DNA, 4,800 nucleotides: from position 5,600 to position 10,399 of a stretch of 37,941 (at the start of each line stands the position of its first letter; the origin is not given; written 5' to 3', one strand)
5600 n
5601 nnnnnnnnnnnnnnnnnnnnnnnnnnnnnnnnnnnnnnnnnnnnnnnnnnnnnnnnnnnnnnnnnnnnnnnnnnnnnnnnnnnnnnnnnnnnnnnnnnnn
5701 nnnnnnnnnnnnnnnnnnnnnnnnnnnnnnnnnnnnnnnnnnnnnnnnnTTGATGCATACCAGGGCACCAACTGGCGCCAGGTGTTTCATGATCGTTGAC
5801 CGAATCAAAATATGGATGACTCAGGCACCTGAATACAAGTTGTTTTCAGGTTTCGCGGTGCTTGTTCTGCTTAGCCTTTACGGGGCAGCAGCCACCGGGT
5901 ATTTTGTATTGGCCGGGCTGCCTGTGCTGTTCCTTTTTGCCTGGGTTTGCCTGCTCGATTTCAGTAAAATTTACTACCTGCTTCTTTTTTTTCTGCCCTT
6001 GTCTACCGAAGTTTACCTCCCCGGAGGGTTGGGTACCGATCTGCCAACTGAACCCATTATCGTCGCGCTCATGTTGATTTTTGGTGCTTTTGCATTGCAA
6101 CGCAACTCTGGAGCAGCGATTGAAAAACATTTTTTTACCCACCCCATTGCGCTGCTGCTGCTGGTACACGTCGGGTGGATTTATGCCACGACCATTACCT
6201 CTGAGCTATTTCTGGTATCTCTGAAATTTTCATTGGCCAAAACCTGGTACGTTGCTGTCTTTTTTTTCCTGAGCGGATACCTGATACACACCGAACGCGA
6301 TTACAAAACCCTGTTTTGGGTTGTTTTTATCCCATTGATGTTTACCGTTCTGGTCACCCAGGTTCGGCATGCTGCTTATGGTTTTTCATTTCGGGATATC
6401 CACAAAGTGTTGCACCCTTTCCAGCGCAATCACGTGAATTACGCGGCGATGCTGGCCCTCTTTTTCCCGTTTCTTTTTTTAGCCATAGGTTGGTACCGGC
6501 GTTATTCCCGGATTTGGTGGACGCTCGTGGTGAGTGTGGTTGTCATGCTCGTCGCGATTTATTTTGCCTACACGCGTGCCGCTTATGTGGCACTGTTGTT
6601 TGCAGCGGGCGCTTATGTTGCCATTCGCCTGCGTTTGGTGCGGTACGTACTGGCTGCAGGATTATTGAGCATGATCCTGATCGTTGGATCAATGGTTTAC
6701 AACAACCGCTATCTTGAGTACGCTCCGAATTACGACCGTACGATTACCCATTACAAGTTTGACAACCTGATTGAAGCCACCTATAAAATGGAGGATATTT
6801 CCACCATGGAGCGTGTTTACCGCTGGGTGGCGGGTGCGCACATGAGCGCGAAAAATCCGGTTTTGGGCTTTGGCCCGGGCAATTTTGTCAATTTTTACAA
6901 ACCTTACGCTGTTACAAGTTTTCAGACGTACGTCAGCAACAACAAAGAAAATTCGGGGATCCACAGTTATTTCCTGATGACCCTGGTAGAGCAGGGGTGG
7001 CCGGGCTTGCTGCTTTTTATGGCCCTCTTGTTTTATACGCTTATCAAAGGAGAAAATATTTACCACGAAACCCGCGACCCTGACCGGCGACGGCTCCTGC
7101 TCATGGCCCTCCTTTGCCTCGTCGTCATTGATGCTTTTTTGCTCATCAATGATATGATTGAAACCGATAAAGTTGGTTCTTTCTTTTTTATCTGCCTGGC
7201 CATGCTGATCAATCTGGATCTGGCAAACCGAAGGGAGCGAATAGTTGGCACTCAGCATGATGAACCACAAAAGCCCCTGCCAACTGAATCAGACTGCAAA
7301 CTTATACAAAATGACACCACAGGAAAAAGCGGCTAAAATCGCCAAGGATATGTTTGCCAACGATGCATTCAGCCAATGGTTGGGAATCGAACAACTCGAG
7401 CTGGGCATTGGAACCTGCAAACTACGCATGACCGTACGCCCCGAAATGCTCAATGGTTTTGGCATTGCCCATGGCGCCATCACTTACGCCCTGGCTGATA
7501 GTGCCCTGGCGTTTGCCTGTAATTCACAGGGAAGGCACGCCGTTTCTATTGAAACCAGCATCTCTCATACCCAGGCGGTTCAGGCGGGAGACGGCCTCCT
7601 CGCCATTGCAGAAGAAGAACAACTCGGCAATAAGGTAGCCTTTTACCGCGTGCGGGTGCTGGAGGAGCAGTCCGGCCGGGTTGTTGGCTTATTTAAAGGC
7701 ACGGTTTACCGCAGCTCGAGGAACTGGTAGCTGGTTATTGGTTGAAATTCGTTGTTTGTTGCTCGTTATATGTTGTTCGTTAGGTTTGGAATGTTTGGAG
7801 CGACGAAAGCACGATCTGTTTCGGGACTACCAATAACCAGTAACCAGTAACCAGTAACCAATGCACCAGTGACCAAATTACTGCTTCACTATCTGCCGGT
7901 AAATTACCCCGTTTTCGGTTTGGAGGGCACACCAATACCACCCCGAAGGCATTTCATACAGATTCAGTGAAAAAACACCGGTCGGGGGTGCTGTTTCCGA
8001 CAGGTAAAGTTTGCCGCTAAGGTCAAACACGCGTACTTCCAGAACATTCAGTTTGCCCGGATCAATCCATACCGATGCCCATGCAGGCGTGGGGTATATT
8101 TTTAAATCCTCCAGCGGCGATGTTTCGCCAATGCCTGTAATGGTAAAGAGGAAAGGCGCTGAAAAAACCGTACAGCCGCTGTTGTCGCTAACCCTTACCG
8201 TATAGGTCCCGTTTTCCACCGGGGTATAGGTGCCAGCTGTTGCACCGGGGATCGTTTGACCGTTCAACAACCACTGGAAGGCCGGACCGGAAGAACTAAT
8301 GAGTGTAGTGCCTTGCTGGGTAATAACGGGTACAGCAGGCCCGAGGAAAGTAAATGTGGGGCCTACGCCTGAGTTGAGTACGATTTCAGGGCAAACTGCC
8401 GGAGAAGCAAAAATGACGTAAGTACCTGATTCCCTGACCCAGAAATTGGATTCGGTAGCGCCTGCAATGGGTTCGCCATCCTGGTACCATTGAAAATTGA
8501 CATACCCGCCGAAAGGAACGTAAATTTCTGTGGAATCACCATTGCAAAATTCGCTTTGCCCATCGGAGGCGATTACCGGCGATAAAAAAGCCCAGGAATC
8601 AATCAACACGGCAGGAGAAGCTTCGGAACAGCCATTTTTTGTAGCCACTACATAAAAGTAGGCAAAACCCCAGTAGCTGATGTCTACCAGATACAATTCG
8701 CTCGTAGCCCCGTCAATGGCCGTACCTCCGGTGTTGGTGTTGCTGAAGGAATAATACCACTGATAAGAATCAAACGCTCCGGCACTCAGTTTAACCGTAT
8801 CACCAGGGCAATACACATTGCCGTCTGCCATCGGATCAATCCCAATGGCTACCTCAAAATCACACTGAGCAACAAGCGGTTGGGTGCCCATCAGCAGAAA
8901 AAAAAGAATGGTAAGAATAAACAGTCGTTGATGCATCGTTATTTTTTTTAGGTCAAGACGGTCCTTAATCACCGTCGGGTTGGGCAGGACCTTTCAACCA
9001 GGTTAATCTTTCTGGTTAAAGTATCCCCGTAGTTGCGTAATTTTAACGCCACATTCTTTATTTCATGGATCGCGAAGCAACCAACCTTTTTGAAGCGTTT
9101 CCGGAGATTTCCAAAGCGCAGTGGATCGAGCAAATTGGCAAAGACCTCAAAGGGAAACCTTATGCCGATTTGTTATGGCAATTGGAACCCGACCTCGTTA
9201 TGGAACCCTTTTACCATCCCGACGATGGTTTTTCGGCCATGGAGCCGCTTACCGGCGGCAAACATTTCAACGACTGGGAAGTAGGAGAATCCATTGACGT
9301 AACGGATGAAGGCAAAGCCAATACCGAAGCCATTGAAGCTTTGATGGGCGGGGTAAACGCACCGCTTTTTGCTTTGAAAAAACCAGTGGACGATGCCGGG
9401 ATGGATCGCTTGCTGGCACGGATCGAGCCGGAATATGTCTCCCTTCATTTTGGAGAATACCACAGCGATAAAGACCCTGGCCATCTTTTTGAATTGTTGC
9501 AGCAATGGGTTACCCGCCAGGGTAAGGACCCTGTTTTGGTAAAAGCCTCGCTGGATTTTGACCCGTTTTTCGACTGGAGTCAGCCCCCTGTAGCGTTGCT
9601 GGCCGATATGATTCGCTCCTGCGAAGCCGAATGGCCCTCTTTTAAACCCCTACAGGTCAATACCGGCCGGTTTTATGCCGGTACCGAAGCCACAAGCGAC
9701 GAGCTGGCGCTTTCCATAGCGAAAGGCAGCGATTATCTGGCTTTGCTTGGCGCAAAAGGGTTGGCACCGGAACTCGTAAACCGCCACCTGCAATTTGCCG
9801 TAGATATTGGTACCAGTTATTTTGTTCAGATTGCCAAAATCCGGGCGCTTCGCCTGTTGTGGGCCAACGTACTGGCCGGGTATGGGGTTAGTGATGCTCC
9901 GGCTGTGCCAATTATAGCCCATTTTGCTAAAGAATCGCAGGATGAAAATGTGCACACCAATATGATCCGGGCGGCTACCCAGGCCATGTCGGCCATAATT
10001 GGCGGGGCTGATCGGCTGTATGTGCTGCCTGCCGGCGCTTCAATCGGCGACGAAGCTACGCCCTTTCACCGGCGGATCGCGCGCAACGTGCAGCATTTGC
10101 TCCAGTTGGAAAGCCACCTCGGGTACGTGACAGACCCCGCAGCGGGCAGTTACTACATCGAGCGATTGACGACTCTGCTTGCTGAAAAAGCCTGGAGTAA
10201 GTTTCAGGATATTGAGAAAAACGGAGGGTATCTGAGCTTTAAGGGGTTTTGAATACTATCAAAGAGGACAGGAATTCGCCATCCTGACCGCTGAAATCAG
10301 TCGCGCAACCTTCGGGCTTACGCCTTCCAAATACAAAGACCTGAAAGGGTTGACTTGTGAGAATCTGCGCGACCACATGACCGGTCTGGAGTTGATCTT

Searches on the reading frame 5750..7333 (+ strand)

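Call 18: search_protein_families(library=pfam, proteins=[window:5750-7333:+], max_evalue=0.01)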
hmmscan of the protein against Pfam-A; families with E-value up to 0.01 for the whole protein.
window:5750-7333:+ (528 aa): 1 family
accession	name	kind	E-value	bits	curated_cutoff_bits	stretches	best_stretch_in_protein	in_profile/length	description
PF04932.20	Wzy_C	-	8.9e-20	71.4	31.7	1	262-424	2-149/149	O-Antigen ligase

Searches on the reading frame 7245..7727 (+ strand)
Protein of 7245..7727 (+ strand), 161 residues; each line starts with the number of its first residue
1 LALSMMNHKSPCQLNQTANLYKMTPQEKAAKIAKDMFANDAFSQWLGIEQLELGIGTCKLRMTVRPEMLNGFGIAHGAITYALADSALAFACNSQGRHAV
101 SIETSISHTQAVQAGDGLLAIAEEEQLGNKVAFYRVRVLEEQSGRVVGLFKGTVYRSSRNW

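Call 18: search_protein_families(library=pfam, proteins=[window:7245-7727:+], max_evalue=0.01)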
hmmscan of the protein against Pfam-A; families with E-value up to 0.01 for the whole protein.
window:7245-7727:+ (161 aa): 1 family
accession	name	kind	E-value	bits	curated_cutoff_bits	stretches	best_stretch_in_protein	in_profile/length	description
PF03061.28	4HBT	-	1.1e-11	45.3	20.6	1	72-144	1-76/79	Thioesterase superfamily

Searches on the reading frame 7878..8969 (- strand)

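Call 18: search_protein_families(library=pfam, proteins=[window:7878-8969:-], max_evalue=0.01)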
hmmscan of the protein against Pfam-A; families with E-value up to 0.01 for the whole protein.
window:7878-8969:- (363 aa): 3 families
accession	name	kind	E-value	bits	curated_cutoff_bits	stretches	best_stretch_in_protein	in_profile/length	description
PF18962.6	Por_Secre_tail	-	9.5e-07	29.5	27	1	291-360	1-73/75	Secretion system C-terminal sorting domain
PF06832.18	BiPBP_C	-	7.1e-06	26.3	26.8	1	229-265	44-83/90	Penicillin-Binding Protein C-terminus Family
PF19081.6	Ig_7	-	5.3e-05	23.9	27.3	1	49-118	8-74/84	Ig-like domain CHU_C associated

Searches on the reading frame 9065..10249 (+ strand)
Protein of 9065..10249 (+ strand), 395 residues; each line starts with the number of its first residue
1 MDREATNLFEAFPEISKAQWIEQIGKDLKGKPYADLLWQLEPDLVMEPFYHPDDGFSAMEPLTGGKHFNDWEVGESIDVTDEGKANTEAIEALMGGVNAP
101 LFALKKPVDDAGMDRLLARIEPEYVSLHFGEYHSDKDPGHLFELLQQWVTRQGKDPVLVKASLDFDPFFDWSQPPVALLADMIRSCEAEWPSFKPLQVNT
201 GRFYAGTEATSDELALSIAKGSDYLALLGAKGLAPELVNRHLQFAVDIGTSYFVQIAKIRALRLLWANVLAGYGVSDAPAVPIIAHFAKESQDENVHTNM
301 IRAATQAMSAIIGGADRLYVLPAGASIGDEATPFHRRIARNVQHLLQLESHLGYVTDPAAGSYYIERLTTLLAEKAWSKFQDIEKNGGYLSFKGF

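Call 4: search_protein_families(library=pfam, proteins=[window:9065-10249:+], max_evalue=0.1)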
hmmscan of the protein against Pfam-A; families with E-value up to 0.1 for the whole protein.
window:9065-10249:+ (395 aa): 1 family
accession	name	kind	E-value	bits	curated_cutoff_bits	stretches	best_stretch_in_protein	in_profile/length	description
PF01642.28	MM_CoA_mutase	-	9.9e-59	199.7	22.1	1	67-391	43-399/512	Methylmalonyl-CoA mutase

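Call 5: search_protein_families(library=padloc, proteins=[window:9065-10249:+], max_evalue=0.1)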
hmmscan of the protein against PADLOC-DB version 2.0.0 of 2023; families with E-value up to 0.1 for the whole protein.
window:9065-10249:+ (395 aa): 0 families
